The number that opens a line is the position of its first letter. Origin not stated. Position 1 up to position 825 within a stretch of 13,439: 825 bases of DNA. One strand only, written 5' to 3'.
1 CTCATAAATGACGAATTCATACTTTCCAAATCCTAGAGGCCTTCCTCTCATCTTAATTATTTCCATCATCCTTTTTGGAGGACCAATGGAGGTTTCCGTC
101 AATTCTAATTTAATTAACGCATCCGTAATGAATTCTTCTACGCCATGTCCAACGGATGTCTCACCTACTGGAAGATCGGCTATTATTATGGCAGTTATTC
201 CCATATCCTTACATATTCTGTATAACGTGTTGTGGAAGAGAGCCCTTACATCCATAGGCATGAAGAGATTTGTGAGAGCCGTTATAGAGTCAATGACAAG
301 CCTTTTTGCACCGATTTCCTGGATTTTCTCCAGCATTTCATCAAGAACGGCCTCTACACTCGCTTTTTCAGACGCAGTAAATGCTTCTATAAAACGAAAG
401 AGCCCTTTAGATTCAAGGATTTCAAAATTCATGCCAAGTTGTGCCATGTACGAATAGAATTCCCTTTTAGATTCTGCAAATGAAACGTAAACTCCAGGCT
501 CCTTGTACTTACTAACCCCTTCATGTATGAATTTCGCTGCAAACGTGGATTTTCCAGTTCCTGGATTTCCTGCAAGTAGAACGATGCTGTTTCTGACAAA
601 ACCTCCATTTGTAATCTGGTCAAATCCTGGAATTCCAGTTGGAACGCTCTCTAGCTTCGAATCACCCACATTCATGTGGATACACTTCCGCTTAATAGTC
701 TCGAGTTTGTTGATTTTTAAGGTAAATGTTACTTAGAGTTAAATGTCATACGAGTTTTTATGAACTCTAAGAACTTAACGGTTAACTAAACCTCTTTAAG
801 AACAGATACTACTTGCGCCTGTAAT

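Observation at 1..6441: Six co-oriented genes place a PgaC/IcaA-like polysaccharide synthase among sensor and regulator proteins: candidate uncharacterised archaeal exopolysaccharide control system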

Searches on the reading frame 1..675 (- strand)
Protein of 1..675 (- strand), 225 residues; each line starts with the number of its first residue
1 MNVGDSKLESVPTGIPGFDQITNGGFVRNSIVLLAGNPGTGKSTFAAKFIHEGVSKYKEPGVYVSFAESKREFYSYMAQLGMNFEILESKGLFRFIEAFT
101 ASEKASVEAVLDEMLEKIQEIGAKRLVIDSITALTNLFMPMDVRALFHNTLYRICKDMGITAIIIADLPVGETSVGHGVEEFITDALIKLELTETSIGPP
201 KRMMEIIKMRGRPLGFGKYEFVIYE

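Call 5: search_protein_families(library=pfam, proteins=[window:1-675:-], max_evalue=0.01)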
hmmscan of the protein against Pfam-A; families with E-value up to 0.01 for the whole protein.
window:1-675:- (225 aa): 13 families
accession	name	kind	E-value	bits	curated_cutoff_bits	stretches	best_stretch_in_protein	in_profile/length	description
PF06745.19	ATPase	-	3.7e-63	213.4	26.6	1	11-224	1-220/231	KaiC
PF13481.12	AAA_25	-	1.3e-06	28.7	27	1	23-163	27-185/195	AAA domain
PF03796.21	DnaB_C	-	2.2e-06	27.7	27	1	11-139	2-117/255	DnaB-like helicase C terminal domain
PF13401.12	AAA_22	-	1.5e-05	25.7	27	1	29-143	5-104/130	AAA domain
PF13191.12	AAA_16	-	0.0004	21.3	32.6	1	30-124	25-111/167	AAA ATPase domain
PF13479.12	AAA_24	-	0.00045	20.6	27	1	31-139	4-81/195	AAA domain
PF20720.3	nSTAND3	-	0.00051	20.2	27.2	1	28-64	16-51/155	Novel STAND NTPase 3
PF13238.12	AAA_18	-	0.0014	19.5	29.4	1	32-133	1-82/128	AAA domain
PF24883.2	NPHP3_N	-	0.0015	19.2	24.8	1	29-72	22-64/164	Nephrocystin 3, N-terminal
PF07088.17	GvpD_P-loop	-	0.002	18.5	24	1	32-202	13-184/189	GvpD gas vesicle protein, P-loop domain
PF00158.32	Sigma54_activat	-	0.0046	17.1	20.2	1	29-72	22-64/168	Sigma-54 interaction domain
PF00910.28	RNA_helicase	-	0.0064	17.4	21.5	0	32-78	1-49/105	RNA helicase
PF13173.12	AAA_14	-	0.0084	16.6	27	0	29-76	2-43/129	AAA domain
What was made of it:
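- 1..675 (-): N-terminal 225 aa of a KaiC-like ATPase. The gene runs off the left end of the window. It is 466 aa with two KaiC domains in relatives. PF06745 E 3.7e-63 (call 5).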

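Call 6: search_protein_families(library=ncbifam, proteins=[window:1-675:-], max_evalue=0.01)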
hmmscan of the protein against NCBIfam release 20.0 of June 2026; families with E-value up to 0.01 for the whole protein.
window:1-675:- (225 aa): 22 families
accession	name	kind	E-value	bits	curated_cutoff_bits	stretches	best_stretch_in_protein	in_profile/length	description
NF006799.0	PRK09302.1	equivalog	7.6e-41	140.2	408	1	6-224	8-232/515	circadian clock protein KaiC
TIGR03877.1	thermo_KaiC_1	hypoth_equivalog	1.1e-34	120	307.25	1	9-214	2-216/238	KaiC domain-containing protein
TIGR03880.1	KaiC_arch_3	hypoth_equivalog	3e-32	112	249.45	1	14-211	1-198/224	KaiC domain-containing protein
TIGR02655.1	circ_KaiC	equivalog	2.8e-24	85.6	546.25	1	11-223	3-221/484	circadian clock protein KaiC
TIGR03881.1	KaiC_arch_4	hypoth_equivalog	6.8e-24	84.8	247.8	1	11-211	3-208/231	KaiC domain-containing protein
NF052589.1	ArlH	equivalog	2e-12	47.3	215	1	20-211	11-202/229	archaellum protein ArlH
NF004723.0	PRK06067.1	subfamily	2.3e-12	46.9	194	1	6-213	11-216/243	flagellar accessory protein FlaH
TIGR00416.1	sms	equivalog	1.2e-09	37.5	403.05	1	10-188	75-241/454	DNA repair protein RadA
TIGR03878.1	thermo_KaiC_2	hypoth_equivalog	6.5e-08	32.2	232.2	1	23-167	30-174/259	KaiC domain-containing protein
TIGR00665.1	DnaB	equivalog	1e-06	27.8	385.25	1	6-76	173-242/435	replicative DNA helicase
NF006320.0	PRK08533.1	equivalog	2.8e-06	27.1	215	1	22-156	17-151/230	flagellar accessory protein FlaH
NF005852.0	PRK07773.1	equivalog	1.1e-05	23.9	780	1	7-73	196-261/886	replicative DNA helicase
TIGR03600.1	phage_DnaB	exception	1.9e-05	23.8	498.65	1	6-74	172-239/421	phage replicative helicase, DnaB family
NF006443.0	PRK08760.1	equivalog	0.00015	20.2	741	1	5-60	206-260/476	replicative DNA helicase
NF004384.0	PRK05748.1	equivalog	0.00018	20.2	525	1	7-59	182-233/452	replicative DNA helicase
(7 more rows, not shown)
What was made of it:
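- Dol-P transferases score 30 bits or less (call 6).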

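Call 76: search_protein_families(library=padloc, proteins=[window:1-675:-], max_evalue=0.001)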
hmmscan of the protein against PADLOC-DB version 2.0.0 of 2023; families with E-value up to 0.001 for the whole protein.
window:1-675:- (225 aa): 1 family
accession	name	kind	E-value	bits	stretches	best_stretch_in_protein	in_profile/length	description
PDLC04140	mad8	-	1.1e-05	23.2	1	26-99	24-97/314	mads_8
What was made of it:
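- On Known anti-phage defence systems (PADLOC): The only hit is a 23-bit P-loop match of KaiC to mad8 (call 76).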
